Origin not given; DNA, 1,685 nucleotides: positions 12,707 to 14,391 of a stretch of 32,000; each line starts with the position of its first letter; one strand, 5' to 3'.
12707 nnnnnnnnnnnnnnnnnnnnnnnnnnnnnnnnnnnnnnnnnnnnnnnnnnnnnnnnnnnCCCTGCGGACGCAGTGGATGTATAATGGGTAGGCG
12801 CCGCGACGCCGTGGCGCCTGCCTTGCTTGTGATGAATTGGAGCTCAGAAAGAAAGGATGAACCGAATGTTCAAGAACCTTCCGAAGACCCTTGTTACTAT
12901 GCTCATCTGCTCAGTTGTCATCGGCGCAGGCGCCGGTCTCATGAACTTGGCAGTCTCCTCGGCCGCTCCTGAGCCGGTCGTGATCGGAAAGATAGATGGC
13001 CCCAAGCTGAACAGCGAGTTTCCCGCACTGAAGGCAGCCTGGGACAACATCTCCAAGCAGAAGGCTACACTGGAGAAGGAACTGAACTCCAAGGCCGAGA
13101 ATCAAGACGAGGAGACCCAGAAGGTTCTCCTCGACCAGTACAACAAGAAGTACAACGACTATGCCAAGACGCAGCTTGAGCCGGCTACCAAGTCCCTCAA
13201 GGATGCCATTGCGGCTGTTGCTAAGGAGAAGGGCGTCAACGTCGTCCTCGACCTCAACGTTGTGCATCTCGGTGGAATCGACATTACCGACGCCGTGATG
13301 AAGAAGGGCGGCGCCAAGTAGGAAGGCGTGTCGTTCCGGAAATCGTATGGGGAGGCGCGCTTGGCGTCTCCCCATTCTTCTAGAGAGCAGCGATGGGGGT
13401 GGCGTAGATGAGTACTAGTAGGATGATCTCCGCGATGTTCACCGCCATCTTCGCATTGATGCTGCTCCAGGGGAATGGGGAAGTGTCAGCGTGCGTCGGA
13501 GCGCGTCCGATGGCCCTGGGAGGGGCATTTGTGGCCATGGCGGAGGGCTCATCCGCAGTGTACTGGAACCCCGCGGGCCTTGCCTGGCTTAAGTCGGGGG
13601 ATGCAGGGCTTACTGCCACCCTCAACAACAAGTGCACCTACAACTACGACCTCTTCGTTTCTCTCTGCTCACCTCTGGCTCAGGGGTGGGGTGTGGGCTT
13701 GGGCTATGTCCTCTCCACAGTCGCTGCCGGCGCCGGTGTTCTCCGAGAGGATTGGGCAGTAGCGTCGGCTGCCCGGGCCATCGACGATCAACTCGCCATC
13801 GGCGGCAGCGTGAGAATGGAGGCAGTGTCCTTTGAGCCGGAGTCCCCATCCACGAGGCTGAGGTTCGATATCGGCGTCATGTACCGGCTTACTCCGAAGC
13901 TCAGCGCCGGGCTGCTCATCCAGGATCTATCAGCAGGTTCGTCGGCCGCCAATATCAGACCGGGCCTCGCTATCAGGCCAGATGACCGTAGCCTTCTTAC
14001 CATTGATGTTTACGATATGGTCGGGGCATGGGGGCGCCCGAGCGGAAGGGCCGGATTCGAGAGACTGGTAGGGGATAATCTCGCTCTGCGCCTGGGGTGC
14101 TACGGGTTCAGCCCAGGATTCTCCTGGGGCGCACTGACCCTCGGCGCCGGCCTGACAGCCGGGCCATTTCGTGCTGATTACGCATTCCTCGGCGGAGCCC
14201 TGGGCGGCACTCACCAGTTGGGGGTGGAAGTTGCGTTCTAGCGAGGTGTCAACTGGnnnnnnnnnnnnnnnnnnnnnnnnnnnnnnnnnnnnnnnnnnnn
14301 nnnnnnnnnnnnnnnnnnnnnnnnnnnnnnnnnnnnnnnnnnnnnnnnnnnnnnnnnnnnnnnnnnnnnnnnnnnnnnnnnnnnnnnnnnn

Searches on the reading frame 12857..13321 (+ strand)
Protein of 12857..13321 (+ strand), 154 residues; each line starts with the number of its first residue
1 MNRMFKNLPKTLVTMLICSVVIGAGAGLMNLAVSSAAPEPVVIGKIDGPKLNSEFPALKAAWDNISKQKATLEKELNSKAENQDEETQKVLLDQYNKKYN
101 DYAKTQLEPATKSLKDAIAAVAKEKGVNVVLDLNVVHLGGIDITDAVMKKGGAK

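Call 15: search_protein_families(library=pfam, proteins=[window:12857-13321:+], max_evalue=0.001)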
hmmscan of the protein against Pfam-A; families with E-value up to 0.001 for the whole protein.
window:12857-13321:+ (154 aa): 1 family
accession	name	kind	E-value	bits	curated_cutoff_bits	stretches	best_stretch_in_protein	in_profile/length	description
PF03938.19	OmpH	-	2.5e-11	44.4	32.4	1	57-150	44-140/141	Outer membrane protein (OmpH-like)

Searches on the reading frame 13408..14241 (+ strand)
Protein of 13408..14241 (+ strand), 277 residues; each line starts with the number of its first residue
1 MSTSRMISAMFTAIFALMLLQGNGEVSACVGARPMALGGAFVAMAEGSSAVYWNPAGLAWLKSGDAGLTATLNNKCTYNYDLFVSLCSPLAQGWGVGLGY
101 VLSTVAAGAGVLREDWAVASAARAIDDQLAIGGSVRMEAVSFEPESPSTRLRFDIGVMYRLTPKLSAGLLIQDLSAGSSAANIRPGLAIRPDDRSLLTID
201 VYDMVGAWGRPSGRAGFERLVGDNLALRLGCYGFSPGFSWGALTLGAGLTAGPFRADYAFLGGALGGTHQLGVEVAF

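Call 3: search_protein_families(library=pfam, proteins=[window:13408-14241:+], max_evalue=0.01)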
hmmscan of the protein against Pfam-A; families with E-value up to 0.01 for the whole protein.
window:13408-14241:+ (277 aa): 1 family
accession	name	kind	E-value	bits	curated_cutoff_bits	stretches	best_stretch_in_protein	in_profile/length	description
PF03349.22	Toluene_X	-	0.0028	16.6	29.7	1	34-72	24-61/421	Outer membrane protein transport protein (OMPP1/FadL/TodX)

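Call 4: search_protein_families(library=ncbifam, proteins=[window:13408-14241:+], max_evalue=0.01)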
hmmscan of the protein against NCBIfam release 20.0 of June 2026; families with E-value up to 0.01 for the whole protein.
window:13408-14241:+ (277 aa): 3 families
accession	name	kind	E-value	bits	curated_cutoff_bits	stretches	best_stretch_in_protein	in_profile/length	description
NF033709.1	PorV_fam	subfamily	3e-14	53.3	90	1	30-185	11-182/326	PorV/PorQ family protein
NF052325.1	PorVQ2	equivalog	4.7e-06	25.7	325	1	28-62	32-66/354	putative type IX sorting system protein PorV2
NF050080.1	pilus_FilD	exception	0.0054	15.1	970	0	28-64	25-61/549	putative pilus system OmpP1/FadL family transporter FilD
